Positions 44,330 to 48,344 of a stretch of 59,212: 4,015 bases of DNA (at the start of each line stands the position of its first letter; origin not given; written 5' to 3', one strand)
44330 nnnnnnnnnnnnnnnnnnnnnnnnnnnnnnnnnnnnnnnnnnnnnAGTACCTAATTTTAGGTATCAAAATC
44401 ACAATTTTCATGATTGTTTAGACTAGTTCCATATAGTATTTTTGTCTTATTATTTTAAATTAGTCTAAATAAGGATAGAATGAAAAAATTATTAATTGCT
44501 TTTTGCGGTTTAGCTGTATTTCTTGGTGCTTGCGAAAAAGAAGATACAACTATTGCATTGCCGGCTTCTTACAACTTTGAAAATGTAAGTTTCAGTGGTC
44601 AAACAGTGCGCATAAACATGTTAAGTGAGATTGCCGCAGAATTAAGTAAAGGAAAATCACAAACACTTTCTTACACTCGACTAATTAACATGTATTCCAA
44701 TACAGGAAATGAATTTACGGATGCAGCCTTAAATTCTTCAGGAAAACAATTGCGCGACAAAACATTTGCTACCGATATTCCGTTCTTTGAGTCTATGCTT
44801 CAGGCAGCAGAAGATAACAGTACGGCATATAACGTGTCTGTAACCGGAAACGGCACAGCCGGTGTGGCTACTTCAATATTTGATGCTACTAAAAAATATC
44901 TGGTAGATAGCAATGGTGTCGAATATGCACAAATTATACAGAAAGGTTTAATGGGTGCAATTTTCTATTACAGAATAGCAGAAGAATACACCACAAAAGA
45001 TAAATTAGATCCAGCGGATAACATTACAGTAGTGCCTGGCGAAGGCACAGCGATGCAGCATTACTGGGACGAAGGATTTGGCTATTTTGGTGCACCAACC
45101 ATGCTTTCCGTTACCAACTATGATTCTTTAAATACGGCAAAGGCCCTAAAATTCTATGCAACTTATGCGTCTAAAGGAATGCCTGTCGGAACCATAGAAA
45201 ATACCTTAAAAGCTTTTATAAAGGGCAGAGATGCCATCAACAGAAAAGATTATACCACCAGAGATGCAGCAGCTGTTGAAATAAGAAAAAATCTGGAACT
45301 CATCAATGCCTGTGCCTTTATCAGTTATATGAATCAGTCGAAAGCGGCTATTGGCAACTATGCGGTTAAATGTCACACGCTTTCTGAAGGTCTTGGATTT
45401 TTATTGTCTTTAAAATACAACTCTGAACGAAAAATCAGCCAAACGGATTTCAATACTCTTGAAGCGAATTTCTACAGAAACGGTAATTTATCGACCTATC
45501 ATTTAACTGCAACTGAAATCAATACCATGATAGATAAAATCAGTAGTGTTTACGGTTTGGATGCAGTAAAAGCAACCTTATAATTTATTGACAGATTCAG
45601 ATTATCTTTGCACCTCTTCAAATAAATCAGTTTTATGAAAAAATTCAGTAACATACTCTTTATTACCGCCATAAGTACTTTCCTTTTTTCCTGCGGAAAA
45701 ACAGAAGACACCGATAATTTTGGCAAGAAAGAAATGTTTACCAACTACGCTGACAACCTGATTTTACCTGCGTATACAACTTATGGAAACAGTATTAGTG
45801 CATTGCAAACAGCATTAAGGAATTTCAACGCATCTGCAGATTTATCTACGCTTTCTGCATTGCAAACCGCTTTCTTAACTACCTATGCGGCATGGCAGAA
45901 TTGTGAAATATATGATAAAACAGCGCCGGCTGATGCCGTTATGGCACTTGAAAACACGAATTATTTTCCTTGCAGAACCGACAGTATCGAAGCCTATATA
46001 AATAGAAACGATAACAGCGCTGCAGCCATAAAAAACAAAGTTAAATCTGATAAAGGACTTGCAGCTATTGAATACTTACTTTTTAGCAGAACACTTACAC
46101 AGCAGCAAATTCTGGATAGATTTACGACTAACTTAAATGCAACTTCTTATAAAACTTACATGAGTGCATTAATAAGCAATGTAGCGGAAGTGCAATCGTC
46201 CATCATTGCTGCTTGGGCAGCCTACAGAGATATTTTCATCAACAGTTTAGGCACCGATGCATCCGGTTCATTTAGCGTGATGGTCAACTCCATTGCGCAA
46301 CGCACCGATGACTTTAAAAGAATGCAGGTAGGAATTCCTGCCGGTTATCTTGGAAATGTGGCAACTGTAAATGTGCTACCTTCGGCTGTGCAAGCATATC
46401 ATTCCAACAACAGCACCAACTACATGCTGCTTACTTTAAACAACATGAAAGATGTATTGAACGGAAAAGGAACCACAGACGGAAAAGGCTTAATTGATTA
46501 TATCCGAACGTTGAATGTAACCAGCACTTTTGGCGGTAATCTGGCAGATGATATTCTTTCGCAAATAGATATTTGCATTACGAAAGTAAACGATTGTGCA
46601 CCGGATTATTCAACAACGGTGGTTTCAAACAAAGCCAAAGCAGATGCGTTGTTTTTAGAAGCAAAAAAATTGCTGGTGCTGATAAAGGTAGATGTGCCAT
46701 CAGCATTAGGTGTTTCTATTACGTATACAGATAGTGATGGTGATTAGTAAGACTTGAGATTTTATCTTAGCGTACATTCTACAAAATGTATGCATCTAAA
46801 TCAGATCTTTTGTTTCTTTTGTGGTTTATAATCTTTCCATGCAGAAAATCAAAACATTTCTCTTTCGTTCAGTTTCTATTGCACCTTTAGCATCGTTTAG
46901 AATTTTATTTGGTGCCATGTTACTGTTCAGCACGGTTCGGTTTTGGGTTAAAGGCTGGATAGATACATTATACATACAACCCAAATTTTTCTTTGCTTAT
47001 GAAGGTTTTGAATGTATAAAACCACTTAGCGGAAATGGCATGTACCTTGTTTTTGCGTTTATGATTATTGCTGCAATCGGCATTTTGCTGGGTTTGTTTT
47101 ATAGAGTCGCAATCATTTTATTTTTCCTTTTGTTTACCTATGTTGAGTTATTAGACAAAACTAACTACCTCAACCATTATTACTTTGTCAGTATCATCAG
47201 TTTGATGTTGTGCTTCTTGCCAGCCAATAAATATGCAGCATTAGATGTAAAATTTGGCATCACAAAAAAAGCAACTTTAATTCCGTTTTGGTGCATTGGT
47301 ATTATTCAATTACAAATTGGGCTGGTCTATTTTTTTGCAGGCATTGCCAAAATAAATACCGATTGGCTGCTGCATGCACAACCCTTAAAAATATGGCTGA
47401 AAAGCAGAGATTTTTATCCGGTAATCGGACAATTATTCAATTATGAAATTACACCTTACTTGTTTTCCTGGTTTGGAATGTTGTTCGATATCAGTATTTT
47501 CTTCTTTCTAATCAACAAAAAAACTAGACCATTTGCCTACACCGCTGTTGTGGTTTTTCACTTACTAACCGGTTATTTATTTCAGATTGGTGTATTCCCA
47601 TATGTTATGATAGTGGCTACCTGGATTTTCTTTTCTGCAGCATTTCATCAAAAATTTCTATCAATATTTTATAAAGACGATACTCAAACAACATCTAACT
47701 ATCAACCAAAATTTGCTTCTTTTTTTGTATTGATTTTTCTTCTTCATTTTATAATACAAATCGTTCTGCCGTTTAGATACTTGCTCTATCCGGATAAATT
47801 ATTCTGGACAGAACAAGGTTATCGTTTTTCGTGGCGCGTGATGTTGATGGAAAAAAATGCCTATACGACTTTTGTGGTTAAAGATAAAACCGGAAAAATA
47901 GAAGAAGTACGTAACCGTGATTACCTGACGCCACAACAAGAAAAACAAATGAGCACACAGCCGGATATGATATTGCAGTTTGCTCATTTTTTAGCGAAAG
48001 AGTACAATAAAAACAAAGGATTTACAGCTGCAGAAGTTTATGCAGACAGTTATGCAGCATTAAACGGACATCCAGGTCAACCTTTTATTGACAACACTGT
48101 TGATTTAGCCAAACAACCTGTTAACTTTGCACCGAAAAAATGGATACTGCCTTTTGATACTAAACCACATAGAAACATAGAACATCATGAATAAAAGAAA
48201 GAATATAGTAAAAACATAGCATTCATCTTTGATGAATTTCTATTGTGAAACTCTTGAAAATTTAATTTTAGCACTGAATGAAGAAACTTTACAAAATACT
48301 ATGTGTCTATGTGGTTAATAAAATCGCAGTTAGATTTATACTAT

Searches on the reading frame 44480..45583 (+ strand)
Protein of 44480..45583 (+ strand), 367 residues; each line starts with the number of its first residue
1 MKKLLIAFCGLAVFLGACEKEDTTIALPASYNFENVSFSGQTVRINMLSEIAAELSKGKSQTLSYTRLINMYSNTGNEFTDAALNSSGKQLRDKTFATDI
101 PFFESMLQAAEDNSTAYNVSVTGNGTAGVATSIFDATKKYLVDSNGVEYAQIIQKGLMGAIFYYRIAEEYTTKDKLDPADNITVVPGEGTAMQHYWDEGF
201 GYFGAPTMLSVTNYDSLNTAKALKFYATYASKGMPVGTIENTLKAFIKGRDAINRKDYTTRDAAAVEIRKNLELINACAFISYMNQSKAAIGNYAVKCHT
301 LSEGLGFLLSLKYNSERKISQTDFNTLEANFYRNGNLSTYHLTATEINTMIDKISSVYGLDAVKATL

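Call 49: search_protein_families(library=pfam, proteins=[window:44480-45583:+], max_evalue=0.00001)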
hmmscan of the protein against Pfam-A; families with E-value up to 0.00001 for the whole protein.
window:44480-45583:+ (367 aa): 1 family
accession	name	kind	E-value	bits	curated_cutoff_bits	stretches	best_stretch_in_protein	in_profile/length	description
PF16148.10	DUF4856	-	1.1e-43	150.1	22.3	1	30-332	3-324/358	Domain of unknown function (DUF4856)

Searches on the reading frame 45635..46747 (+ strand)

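Call 49: search_protein_families(library=pfam, proteins=[window:45635-46747:+], max_evalue=0.00001)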
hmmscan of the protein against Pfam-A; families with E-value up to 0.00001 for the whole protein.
window:45635-46747:+ (370 aa): 1 family
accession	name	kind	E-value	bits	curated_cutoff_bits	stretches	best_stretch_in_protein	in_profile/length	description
PF09375.15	Peptidase_M75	-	7.2e-23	82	23.5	1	43-337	1-271/288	Imelysin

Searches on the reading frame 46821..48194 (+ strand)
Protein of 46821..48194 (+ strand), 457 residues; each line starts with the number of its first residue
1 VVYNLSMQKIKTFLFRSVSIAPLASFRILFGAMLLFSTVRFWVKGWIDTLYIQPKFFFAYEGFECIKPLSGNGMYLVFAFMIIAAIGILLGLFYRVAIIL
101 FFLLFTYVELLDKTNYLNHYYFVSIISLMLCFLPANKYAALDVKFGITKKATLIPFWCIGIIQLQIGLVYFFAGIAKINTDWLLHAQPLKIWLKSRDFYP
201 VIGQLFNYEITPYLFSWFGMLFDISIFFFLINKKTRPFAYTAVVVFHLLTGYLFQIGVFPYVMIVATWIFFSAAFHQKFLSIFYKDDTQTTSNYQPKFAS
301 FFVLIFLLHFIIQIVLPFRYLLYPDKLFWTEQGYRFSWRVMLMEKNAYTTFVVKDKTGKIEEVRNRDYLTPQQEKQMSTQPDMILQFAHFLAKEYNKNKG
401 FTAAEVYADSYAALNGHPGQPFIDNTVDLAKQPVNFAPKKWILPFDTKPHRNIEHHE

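Call 49: search_protein_families(library=pfam, proteins=[window:46821-48194:+], max_evalue=0.00001)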
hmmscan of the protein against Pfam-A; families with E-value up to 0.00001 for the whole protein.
window:46821-48194:+ (457 aa): 2 families
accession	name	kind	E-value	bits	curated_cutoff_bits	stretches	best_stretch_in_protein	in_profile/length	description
PF05090.19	HTTM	-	3.5e-80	269.8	27.7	1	15-273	1-257/259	HTTM domain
PF22777.1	VKGC_lumenal_dom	-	7.2e-55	185.5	27.7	1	301-447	4-151/152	Vitamin K-dependent gamma-carboxylase, lumenal domain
